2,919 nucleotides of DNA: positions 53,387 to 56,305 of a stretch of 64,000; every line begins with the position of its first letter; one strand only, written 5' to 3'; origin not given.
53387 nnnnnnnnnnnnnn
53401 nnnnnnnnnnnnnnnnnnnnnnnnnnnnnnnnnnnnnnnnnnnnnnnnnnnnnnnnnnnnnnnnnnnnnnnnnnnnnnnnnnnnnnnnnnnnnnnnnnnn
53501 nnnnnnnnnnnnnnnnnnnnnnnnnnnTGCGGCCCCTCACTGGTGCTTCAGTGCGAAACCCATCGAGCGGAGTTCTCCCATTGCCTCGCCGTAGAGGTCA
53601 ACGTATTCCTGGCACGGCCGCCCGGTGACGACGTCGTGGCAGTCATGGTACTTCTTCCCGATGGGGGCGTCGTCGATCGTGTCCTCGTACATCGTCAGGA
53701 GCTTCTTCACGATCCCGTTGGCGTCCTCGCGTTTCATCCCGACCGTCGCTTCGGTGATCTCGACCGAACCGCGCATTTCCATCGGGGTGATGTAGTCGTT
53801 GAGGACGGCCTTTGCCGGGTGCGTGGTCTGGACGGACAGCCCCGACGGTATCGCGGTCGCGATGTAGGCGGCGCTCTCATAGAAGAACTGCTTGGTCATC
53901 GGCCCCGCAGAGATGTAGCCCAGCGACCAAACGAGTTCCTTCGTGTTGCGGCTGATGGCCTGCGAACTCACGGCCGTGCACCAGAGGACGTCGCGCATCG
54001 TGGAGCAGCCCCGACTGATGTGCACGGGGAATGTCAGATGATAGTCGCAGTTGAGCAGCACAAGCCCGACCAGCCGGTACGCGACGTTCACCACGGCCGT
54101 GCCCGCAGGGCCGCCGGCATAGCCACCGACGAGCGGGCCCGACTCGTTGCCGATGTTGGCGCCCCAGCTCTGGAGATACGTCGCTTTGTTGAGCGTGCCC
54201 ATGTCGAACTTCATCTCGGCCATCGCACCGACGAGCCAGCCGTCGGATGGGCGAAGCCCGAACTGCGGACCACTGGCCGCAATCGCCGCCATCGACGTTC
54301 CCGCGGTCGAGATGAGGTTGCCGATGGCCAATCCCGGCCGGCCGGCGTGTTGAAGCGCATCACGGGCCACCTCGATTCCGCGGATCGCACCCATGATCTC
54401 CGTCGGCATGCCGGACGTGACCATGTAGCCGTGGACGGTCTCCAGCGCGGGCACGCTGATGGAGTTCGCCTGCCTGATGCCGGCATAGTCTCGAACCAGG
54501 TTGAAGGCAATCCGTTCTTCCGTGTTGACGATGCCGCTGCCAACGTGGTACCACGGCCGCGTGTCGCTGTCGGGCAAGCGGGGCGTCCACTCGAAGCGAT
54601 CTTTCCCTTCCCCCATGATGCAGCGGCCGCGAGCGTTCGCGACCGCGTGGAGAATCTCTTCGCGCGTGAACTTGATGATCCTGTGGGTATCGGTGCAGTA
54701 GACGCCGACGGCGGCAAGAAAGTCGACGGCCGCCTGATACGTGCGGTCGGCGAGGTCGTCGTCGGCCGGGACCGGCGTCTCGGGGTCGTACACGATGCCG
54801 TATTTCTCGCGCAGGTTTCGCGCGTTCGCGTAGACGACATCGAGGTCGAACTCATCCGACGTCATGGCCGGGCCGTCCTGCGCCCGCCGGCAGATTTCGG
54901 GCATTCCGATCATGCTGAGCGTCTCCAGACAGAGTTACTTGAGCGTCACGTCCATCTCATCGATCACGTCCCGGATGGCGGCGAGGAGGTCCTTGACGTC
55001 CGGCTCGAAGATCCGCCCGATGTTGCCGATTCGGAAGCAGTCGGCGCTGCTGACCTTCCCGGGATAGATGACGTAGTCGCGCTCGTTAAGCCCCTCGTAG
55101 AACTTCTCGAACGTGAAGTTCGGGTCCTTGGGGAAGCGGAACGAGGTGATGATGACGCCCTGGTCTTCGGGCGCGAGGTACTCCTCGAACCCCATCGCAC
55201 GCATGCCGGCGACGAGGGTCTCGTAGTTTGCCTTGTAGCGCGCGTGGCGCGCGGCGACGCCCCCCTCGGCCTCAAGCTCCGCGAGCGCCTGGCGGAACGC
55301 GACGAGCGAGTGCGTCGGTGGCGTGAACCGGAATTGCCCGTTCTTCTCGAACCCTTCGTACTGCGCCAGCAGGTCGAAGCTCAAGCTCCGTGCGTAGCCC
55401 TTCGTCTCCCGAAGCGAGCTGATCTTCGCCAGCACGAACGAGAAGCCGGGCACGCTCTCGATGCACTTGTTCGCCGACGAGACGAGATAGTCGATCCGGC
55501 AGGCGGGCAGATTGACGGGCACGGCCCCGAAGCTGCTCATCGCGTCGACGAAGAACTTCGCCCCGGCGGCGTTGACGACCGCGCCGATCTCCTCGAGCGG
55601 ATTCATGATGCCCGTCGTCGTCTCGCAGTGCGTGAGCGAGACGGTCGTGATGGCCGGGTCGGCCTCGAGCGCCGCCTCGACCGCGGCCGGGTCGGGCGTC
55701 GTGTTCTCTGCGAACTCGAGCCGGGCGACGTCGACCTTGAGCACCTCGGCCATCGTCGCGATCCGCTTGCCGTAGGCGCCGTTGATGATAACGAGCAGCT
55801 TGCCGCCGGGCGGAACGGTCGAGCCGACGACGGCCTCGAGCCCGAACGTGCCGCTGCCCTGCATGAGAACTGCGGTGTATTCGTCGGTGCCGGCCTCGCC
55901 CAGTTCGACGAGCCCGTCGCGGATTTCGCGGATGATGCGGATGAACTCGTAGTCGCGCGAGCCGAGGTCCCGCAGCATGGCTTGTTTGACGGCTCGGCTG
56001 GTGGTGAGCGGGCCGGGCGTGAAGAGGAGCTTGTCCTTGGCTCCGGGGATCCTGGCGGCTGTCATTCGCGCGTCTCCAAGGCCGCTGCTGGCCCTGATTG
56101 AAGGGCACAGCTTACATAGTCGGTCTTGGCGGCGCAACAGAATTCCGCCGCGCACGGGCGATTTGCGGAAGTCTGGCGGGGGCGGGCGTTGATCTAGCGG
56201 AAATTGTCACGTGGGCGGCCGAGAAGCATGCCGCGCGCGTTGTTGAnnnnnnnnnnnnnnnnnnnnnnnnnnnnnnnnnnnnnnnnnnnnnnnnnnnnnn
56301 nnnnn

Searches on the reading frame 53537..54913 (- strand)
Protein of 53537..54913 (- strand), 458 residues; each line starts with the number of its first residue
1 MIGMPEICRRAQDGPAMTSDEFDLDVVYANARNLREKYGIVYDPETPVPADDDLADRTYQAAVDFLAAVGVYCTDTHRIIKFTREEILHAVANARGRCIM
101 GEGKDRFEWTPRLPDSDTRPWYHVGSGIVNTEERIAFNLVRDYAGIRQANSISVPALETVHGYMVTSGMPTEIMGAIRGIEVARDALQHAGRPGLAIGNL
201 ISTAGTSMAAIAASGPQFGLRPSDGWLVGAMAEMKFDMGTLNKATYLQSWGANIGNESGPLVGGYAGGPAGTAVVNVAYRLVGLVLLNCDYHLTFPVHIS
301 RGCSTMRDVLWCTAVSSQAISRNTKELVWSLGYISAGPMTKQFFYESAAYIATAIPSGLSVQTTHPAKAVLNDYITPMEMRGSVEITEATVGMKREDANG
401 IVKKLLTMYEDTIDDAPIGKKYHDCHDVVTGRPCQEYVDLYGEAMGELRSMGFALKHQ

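Call 16: search_protein_families(library=pfam, proteins=[window:53537-54913:-])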
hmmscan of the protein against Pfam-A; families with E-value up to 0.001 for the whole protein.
window:53537-54913:- (458 aa): 1 family
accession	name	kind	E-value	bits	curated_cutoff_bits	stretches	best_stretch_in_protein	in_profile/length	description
PF05369.18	MtmB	-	6.4e-94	315.8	25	1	6-452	5-449/450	Monomethylamine methyltransferase MtmB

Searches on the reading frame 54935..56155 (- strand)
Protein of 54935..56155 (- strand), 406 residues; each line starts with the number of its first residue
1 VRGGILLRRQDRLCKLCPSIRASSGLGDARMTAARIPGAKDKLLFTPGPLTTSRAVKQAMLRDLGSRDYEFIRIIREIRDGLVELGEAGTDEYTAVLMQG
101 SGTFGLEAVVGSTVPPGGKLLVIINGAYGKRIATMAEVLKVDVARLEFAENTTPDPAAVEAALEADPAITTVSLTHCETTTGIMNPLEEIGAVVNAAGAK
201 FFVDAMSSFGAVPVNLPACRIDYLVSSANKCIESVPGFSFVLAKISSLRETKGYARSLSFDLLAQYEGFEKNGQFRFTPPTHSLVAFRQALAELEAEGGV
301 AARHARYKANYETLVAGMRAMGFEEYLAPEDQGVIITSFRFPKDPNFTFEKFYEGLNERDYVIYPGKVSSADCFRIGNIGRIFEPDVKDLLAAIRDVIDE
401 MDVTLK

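Call 16: search_protein_families(library=pfam, proteins=[window:54935-56155:-])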
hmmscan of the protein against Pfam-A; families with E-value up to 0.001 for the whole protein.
window:54935-56155:- (406 aa): 1 family
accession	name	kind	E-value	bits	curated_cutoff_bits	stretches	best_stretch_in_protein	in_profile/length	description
PF00266.25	Aminotran_5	-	6.2e-23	81.8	21.5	1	60-341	30-316/371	Aminotransferase class-V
